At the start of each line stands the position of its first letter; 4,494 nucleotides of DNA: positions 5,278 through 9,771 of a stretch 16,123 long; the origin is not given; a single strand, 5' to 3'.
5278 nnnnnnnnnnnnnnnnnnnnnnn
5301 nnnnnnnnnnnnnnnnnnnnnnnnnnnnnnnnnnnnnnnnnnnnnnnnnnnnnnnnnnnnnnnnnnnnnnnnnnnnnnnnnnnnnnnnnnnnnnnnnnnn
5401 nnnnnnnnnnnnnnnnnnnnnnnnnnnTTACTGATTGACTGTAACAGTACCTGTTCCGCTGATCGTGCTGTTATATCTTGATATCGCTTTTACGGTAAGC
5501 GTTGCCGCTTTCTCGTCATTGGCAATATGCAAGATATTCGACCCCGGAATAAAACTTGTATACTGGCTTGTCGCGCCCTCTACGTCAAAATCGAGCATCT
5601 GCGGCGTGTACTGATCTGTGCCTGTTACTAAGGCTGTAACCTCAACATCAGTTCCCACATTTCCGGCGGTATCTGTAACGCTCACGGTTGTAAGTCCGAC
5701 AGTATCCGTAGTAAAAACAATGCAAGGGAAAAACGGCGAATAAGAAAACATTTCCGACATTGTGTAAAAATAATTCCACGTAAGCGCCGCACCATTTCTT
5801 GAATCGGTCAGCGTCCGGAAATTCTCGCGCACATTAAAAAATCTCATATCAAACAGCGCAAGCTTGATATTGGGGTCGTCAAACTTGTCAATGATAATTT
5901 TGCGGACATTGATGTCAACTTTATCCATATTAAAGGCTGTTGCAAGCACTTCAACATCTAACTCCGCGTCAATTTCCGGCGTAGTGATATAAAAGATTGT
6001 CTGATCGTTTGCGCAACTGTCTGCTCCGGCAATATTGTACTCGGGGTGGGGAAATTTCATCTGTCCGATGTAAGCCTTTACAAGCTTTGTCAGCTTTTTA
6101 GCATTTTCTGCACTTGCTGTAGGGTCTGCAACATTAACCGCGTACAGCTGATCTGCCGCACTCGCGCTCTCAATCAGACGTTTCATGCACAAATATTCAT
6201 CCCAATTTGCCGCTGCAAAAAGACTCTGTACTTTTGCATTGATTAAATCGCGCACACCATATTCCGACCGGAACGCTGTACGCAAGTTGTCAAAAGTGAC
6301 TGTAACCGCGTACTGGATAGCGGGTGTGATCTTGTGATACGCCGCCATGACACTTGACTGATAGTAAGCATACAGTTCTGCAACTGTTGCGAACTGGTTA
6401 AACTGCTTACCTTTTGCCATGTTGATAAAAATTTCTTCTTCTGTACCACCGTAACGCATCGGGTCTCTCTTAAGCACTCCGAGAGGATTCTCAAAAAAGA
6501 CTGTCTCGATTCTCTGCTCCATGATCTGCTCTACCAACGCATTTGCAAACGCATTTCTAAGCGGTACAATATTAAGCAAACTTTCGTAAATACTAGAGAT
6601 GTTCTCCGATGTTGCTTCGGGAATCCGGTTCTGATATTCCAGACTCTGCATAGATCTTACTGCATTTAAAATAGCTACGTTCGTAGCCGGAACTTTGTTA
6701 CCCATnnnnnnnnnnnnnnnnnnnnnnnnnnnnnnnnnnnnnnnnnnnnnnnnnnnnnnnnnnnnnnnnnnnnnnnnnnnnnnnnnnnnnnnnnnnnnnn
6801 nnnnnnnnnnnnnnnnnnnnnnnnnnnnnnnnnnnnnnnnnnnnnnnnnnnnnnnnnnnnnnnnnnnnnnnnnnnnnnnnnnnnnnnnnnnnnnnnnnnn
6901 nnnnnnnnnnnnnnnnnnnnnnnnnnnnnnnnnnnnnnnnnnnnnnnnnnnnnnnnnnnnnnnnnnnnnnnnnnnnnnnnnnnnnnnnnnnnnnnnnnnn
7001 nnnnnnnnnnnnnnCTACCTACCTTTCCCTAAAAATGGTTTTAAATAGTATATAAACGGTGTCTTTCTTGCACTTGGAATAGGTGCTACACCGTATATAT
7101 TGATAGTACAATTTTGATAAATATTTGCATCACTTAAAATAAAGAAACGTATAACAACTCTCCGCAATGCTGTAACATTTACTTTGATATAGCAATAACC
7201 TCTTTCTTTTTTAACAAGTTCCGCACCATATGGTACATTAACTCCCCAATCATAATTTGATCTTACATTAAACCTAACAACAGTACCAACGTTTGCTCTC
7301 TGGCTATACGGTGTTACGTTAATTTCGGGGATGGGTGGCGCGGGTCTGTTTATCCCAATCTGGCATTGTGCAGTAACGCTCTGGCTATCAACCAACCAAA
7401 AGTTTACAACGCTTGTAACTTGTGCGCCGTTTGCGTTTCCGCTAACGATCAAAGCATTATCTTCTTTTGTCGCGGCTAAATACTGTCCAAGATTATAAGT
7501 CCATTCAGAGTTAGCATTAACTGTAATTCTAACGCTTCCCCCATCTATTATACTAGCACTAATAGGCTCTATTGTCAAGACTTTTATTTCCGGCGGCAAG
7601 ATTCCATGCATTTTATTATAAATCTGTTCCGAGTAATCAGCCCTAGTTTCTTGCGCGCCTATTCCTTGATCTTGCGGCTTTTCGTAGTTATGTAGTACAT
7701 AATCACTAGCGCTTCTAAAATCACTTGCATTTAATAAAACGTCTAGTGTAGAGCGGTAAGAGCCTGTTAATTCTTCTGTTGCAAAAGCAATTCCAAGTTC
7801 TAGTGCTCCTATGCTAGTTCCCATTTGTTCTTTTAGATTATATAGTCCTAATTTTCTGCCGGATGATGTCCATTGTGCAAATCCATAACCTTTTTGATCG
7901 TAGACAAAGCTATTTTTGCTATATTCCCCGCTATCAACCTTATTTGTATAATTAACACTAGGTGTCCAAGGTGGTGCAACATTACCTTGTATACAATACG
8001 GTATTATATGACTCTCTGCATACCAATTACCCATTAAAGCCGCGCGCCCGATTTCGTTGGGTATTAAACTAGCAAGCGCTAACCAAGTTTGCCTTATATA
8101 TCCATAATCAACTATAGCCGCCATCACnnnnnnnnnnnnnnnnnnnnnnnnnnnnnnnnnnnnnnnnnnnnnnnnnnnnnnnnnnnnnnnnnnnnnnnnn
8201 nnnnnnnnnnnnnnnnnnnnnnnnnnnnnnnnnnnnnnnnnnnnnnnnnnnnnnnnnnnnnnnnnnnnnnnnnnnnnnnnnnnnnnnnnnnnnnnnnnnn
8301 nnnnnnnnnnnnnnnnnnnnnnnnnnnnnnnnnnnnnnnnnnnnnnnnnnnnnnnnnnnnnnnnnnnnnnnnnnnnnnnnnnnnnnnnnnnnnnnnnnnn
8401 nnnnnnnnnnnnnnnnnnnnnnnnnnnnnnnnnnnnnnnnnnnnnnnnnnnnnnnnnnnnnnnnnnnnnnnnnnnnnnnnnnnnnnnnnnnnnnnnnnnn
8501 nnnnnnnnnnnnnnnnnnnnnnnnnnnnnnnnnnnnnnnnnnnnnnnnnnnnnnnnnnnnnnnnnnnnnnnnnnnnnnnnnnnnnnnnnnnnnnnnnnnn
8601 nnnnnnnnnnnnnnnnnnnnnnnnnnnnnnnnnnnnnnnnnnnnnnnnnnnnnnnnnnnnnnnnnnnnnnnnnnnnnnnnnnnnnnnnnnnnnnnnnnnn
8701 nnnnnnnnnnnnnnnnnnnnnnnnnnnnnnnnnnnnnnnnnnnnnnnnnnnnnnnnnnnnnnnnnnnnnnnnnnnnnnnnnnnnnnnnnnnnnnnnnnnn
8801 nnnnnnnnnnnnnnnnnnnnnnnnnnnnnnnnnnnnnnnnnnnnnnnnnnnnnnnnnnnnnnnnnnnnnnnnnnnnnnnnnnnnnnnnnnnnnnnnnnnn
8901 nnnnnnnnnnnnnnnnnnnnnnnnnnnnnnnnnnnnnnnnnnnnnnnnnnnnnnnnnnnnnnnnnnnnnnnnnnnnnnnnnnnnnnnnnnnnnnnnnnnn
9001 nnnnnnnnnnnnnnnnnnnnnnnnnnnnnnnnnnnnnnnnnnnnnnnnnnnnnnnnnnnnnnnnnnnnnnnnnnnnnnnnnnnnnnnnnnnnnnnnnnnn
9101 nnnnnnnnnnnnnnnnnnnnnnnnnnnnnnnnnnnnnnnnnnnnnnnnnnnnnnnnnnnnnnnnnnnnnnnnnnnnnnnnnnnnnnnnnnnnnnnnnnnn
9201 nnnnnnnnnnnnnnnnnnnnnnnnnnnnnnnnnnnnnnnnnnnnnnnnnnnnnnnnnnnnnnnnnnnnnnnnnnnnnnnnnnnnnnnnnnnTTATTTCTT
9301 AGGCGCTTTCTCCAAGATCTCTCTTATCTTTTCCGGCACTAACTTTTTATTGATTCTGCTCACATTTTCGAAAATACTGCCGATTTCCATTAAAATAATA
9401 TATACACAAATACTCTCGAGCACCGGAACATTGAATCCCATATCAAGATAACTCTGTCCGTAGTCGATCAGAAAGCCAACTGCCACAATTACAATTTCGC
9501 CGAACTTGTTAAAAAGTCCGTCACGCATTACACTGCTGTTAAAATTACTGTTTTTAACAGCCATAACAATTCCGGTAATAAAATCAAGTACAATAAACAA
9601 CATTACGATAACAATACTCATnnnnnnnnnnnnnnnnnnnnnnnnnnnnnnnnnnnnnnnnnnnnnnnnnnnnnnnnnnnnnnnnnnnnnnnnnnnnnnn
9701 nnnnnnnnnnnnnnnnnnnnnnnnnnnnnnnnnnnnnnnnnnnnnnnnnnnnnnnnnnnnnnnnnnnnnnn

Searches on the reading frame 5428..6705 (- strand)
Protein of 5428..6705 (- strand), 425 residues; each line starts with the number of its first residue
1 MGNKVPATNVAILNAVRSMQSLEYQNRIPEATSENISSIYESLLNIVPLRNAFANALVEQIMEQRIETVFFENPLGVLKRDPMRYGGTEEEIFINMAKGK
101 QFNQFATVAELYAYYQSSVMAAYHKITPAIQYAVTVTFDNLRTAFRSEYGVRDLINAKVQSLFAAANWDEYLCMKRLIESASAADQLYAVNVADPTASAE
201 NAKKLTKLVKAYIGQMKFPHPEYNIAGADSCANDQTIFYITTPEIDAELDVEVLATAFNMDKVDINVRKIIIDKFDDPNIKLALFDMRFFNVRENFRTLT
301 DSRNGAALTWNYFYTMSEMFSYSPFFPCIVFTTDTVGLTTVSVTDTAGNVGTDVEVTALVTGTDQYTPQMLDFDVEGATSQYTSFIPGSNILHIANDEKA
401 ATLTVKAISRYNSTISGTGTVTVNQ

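Call 11: search_protein_families(library=pfam, proteins=[window:5428-6705:-], max_evalue=0.01)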
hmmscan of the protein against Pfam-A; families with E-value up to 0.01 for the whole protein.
window:5428-6705:- (425 aa): 1 family
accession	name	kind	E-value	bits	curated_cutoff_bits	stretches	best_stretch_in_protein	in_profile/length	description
PF25622.1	Phi29_MCP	-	8.4e-75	252.6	27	1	13-332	1-323/323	Phi29-like phage major capsid protein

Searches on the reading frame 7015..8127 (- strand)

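Call 11: search_protein_families(library=pfam, proteins=[window:7015-8127:-], max_evalue=0.01)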
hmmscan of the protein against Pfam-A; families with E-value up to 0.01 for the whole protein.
window:7015-8127:- (370 aa): 1 family
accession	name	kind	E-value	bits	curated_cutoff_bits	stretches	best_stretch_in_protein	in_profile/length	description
PF18013.6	Phage_lysozyme2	-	1.2e-16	61.6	28.2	1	29-173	21-140/140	Phage tail lysozyme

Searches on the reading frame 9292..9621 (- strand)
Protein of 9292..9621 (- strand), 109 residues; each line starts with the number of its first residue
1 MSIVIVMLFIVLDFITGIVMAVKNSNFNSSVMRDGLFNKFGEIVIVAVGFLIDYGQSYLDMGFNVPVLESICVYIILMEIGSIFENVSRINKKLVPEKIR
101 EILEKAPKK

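Call 10: search_protein_families(library=pfam, proteins=[window:9292-9621:-], max_evalue=0.01)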
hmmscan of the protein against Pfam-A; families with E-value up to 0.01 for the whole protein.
window:9292-9621:- (109 aa): 1 family
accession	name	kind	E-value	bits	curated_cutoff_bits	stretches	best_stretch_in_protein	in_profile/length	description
PF05105.17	Phage_holin_4_1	-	1.3e-20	74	22.2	1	3-105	14-113/116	Bacteriophage holin family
